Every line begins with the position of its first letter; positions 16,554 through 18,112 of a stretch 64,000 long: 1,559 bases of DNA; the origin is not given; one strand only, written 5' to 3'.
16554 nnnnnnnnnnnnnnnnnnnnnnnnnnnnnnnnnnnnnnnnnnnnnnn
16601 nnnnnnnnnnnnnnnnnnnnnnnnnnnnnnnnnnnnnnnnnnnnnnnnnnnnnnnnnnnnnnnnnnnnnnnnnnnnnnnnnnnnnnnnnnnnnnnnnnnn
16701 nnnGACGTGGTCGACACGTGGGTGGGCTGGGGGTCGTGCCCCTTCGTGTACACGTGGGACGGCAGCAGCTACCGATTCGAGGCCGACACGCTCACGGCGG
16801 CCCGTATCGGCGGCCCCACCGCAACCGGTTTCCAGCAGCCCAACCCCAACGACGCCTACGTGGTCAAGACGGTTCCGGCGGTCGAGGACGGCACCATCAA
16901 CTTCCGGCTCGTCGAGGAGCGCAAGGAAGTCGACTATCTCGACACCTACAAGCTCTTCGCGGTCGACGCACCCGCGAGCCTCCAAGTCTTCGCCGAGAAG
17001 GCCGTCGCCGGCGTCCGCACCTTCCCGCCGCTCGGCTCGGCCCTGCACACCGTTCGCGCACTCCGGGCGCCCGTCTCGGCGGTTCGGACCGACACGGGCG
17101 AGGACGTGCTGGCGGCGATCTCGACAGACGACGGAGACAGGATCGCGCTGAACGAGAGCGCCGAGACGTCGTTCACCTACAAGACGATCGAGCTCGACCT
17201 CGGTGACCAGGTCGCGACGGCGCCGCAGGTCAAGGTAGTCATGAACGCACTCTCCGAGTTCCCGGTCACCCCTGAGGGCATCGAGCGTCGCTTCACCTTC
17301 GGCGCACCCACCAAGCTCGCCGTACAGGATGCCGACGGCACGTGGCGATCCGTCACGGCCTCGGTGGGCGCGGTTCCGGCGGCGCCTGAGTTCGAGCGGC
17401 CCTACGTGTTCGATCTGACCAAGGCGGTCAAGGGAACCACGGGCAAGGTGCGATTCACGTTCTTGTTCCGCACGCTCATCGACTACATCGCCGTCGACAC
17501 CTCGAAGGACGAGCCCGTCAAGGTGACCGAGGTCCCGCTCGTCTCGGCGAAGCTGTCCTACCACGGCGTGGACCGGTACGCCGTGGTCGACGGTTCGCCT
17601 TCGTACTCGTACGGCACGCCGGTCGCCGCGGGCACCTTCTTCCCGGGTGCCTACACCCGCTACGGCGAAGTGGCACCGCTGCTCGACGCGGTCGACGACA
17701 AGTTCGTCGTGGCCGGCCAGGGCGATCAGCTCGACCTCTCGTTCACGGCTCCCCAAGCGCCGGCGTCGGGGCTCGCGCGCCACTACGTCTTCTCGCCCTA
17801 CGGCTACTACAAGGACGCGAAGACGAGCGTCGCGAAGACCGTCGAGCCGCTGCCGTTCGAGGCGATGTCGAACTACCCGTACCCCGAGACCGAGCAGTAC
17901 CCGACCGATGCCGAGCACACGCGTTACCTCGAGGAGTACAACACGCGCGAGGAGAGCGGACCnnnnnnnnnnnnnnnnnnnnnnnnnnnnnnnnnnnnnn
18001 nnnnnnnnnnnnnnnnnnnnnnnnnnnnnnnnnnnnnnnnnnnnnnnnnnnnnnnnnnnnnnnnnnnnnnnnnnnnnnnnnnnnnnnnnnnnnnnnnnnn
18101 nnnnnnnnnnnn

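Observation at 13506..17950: Two copies of a ~400-aa 'GSCPF...YNTR' domain of unknown function inside a cytochrome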

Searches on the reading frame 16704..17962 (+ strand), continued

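Call 46: search_protein_families(library=pfam, proteins=[L002:2611-5610:+, L002:5610-7337:+, L002:11319-13199:+, L002:13480-14832:+, L002:17915-19894:+, L010:5740-6891:+, L010:6913-7857:+, L010:7847-11197:+, L009:164-2941:+, L017:1-2427:+], max_evalue=0.001)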
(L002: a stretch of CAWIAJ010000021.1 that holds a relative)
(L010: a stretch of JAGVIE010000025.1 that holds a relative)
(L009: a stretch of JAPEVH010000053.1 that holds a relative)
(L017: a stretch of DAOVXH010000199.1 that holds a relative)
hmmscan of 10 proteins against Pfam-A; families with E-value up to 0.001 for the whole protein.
L002:2611-5610:+ (999 aa): 22 families
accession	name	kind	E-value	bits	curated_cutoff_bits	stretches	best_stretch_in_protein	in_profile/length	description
PF07719.23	TPR_2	-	1.4e-22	78.4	27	1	783-815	1-33/34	Tetratricopeptide repeat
PF14559.12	TPR_19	-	2.4e-21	76.2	25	2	827-891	1-64/68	Tetratricopeptide repeat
PF13432.12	TPR_16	-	5.7e-20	71.9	32.7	2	789-850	3-64/65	Tetratricopeptide repeat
PF13414.12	TPR_11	-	4.2e-18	65.2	26.8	0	759-794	4-39/42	TPR repeat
PF13428.12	TPR_14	-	1.2e-16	60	23.5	2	783-824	1-42/44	Tetratricopeptide repeat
PF13181.12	TPR_8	-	2.8e-16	58.6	25.7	0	785-815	3-33/34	Tetratricopeptide repeat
PF00515.34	TPR_1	-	9.2e-16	57.4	27.8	0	853-884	3-34/34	Tetratricopeptide repeat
PF23914.1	TPR_CcmH_CycH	-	2.5e-12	47.4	42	1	779-883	46-153/158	Cytochrome c-type biogenesis protein H TPR domain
PF13424.12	TPR_12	-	8.1e-11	42.4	30.1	2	816-880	2-74/77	Tetratricopeptide repeat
PF13174.12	TPR_6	-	1.4e-10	41.5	26.3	0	822-848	4-31/33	Tetratricopeptide repeat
PF13431.12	TPR_17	-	1.6e-10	40.8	24.4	0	771-803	1-33/34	Tetratricopeptide repeat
PF13371.12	TPR_9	-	8e-09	35.8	35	1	791-853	3-65/73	Tetratricopeptide repeat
PF13176.12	TPR_7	-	3.4e-08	33.4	27.9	0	786-816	2-32/36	Tetratricopeptide repeat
PF13435.11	Cytochrome_C554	-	1.5e-07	32.7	20.8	1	218-302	1-84/84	Cytochrome c554 and c-prime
PF12895.13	ANAPC3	-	2.9e-07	31.1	27.2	0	830-895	2-66/82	Anaphase-promoting complex, cyclosome, subunit 3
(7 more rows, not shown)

L002:5610-7337:+ (575 aa): 3 families
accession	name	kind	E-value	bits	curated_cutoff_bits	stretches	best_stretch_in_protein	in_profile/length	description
PF13517.12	FG-GAP_3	-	1.3e-53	179.9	26.9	6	135-197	1-61/61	FG-GAP-like repeat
PF07593.17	UnbV_ASPIC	-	6.1e-20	71.3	23.4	1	492-559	1-68/68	ASPIC and UnbV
PF01839.29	FG-GAP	-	5.6e-16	58.5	22.1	2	127-150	1-24/37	FG-GAP repeat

L002:11319-13199:+ (626 aa): 3 families
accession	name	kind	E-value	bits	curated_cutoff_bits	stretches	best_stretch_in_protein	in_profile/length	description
PF13517.12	FG-GAP_3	-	6.6e-48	161.6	26.9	5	184-245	1-61/61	FG-GAP-like repeat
PF07593.17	UnbV_ASPIC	-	1.6e-25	89.2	23.4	1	543-610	1-68/68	ASPIC and UnbV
PF01839.29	FG-GAP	-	2.4e-08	34.1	22.1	1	177-201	2-26/37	FG-GAP repeat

L002:13480-14832:+ (450 aa): 2 families
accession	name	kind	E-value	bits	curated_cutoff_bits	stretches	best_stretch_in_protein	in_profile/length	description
PF00324.27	AA_permease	-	4.3e-32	111.9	24.6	1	42-412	22-408/470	Amino acid permease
PF13520.12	AA_permease_2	-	4e-26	92.4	27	1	50-407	32-398/427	Amino acid permease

L002:17915-19894:+ (659 aa): 5 families
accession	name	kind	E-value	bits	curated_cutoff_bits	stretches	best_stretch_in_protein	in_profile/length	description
PF13616.12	Rotamase_3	-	1.5e-38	132.3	22.5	1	273-383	11-115/116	PPIC-type PPIASE domain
PF13145.12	Rotamase_2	-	1.8e-38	132.5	27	4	256-395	1-120/121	PPIC-type PPIASE domain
PF00639.27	Rotamase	-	1.9e-33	115.8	21.7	1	282-382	1-97/97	PPIC-type PPIASE domain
PF13624.11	SurA_N_3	-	9.6e-23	81.2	27.2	1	13-171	11-162/162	SurA-like N-terminal domain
PF13623.11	SurA_N_2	-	1.7e-12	47.9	28.5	1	17-137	13-136/145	SurA-like N-terminal domain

L010:5740-6891:+ (383 aa): 1 family
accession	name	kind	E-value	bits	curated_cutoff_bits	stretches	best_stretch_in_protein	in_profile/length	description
PF03411.18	Peptidase_M74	-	1.4e-12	48.2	25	1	227-317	6-92/240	Penicillin-insensitive murein endopeptidase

L010:6913-7857:+ (314 aa): 0 families

L010:7847-11197:+ (1116 aa): 2 families
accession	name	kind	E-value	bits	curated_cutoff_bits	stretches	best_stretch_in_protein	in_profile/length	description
PF18962.6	Por_Secre_tail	-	1.1e-07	32.4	27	1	1032-1097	2-64/75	Secretion system C-terminal sorting domain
PF01436.27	NHL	-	0.00089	19.6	20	0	273-297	3-27/28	NHL repeat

L009:164-2941:+ (925 aa): 2 families
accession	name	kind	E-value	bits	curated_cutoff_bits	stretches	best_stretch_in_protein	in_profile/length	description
PF02494.22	HYR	-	2.1e-06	28.4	21.7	0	699-777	2-81/81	HYR domain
PF18911.6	PKD_4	-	6.7e-05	23.3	27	0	513-537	60-83/85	PKD domain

L017:1-2427:+ (808 aa): 4 families
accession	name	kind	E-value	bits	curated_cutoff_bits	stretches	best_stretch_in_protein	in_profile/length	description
PF18911.6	PKD_4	-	1.5e-25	89.5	27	2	731-801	8-79/85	PKD domain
PF00801.26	PKD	-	1.5e-18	67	23.5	1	734-801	8-75/80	PKD domain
PF07591.16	PT-HINT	-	5.8e-08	33.5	27.7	1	4-97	27-136/137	Pretoxin HINT domain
PF14890.11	Intein_splicing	-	9.9e-07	29.1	35.8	1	63-97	121-155/155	Intein splicing domain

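Call 64: find_encoding_contigs(protein=P0106, flank=1000, max_places=4)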
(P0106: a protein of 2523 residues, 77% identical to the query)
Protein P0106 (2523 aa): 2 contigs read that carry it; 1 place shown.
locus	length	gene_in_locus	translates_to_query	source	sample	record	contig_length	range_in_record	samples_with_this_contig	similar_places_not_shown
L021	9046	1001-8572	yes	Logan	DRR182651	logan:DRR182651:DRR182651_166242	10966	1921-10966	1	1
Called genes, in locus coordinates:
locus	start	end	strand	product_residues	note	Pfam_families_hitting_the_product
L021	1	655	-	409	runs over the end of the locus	-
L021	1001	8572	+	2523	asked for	PF09699:Paired_CXXCH_1 (weak), PF14522:Cytochrome_C7 (faint), PF14537:Cytochrom_c3_2 (faint), PF09699:Paired_CXXCH_1, PF27237:AF_1625_C (faint), PF16656:Pur_ac_phosph_N (faint)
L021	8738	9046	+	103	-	?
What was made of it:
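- On Pfam PF27237 AF_1625_C (for module X): Only a precomputed 'faint' hit on the window protein (call 64).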

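Call 70: find_encoding_contigs(protein=P0176, flank=6000, max_places=3)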
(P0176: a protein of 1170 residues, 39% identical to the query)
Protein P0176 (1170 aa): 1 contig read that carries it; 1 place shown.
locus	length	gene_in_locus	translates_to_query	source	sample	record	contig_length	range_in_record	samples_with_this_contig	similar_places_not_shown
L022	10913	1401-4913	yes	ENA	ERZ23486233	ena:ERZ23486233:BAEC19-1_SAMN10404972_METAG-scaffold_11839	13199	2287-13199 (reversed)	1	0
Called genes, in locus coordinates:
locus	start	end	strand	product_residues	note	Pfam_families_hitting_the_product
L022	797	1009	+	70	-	PF02416:TatA_B_E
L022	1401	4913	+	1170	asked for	PF27237:AF_1625_C, PF12801:Fer4_5, PF12801:Fer4_5 (weak), PF13187:Fer4_9, PF13746:Fer4_18 (weak), PF00037:Fer4 (weak), PF12838:Fer4_7 (weak), PF13237:Fer4_10 (weak), +9 more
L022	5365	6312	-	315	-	-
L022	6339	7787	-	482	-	PF03062:MBOAT, PF13813:MBOAT_2 (weak)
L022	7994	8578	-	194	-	-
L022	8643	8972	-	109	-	-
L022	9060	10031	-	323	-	PF02779:Transket_pyr, PF02780:Transketolase_C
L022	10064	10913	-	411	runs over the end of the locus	PF00676:E1_dh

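Call 74: search_protein_families(library=pfam, alignment_id=A3, max_evalue=0.001)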
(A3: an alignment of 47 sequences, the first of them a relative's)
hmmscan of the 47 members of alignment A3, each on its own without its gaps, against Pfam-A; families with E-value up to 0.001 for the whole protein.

A. member 1, P0126 (755 aa): 1 family
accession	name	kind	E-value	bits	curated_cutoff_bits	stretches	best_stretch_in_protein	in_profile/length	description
PF18998.6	Flg_new_2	-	9e-08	32.4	23.6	1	198-265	2-71/73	Divergent InlB B-repeat domain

B. families by the number of members that match (of 47 scanned): 50 families (the first 25 are shown)
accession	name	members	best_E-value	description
PF13517.12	FG-GAP_3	31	7.7e-68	FG-GAP-like repeat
PF07593.17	UnbV_ASPIC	24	7.5e-20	ASPIC and UnbV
PF07719.23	TPR_2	20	3.2e-36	Tetratricopeptide repeat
PF13432.12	TPR_16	20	4.1e-28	Tetratricopeptide repeat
PF14559.12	TPR_19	20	1.3e-24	Tetratricopeptide repeat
PF00515.34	TPR_1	19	2.4e-35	Tetratricopeptide repeat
PF01839.29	FG-GAP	19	5.1e-18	FG-GAP repeat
PF13428.12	TPR_14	19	3.5e-16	Tetratricopeptide repeat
PF13181.12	TPR_8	18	4.3e-31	Tetratricopeptide repeat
PF13424.12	TPR_12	18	1.1e-19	Tetratricopeptide repeat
PF13414.12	TPR_11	17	2.3e-31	TPR repeat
PF13431.12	TPR_17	17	9.5e-24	Tetratricopeptide repeat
PF13174.12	TPR_6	15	2.7e-18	Tetratricopeptide repeat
PF13371.12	TPR_9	14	1.5e-15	Tetratricopeptide repeat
PF23914.1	TPR_CcmH_CycH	14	4.5e-13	Cytochrome c-type biogenesis protein H TPR domain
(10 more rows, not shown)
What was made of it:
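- On Haem-regulatory Cys-Pro motif / Cys-ligated haem: The motif is equally conserved in haem-less proteins (call 74).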

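Call 86: list_cluster_members(proteins=[P0161, P0162, P0167, P0168, P0175, P0179, P0188, P0190, P0209, P0119])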
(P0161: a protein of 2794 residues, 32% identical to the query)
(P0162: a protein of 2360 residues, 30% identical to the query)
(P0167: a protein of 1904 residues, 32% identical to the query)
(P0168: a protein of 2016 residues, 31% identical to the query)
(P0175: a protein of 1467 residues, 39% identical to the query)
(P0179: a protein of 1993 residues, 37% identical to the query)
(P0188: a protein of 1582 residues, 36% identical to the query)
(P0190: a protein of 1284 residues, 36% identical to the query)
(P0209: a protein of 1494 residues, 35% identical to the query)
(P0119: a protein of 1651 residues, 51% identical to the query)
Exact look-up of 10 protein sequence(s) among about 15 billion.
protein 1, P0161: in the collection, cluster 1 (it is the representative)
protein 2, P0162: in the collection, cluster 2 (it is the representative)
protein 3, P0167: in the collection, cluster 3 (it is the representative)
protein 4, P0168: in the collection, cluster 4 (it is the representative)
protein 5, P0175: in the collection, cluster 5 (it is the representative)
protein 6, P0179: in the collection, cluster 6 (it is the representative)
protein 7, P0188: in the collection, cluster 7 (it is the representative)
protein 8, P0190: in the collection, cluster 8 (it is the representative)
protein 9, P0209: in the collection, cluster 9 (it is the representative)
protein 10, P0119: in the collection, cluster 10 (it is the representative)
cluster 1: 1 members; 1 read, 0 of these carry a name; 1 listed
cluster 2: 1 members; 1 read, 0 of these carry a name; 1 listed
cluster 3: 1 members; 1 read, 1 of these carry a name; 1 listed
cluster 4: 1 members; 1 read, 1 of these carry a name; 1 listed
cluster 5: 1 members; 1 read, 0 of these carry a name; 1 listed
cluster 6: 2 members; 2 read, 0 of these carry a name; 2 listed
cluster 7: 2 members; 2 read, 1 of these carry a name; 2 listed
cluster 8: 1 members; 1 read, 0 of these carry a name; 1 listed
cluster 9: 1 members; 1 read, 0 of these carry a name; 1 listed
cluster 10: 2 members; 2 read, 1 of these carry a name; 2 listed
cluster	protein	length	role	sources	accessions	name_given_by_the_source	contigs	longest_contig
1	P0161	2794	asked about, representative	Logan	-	-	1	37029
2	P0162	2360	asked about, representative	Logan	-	-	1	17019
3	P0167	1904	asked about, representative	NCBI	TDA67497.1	MAG: hypothetical protein D9V47_10570, partial [Clostridia bacterium]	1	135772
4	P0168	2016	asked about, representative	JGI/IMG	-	hypothetical protein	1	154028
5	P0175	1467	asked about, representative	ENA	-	-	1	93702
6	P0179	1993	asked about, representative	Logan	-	-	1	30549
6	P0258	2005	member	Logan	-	-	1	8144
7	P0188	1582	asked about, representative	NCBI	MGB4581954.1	MAG: cytochrome c3 family protein [Coriobacteriia bacterium]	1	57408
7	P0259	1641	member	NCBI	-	-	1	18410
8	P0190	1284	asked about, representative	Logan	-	-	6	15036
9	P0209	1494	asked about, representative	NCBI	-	-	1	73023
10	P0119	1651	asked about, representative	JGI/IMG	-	-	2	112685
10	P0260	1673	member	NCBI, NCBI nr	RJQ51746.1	MAG: hypothetical protein C4521_11765 [Actinobacteria bacterium] | MAG: hypothetical protein C4521_11765 [Actinomycetota bacterium]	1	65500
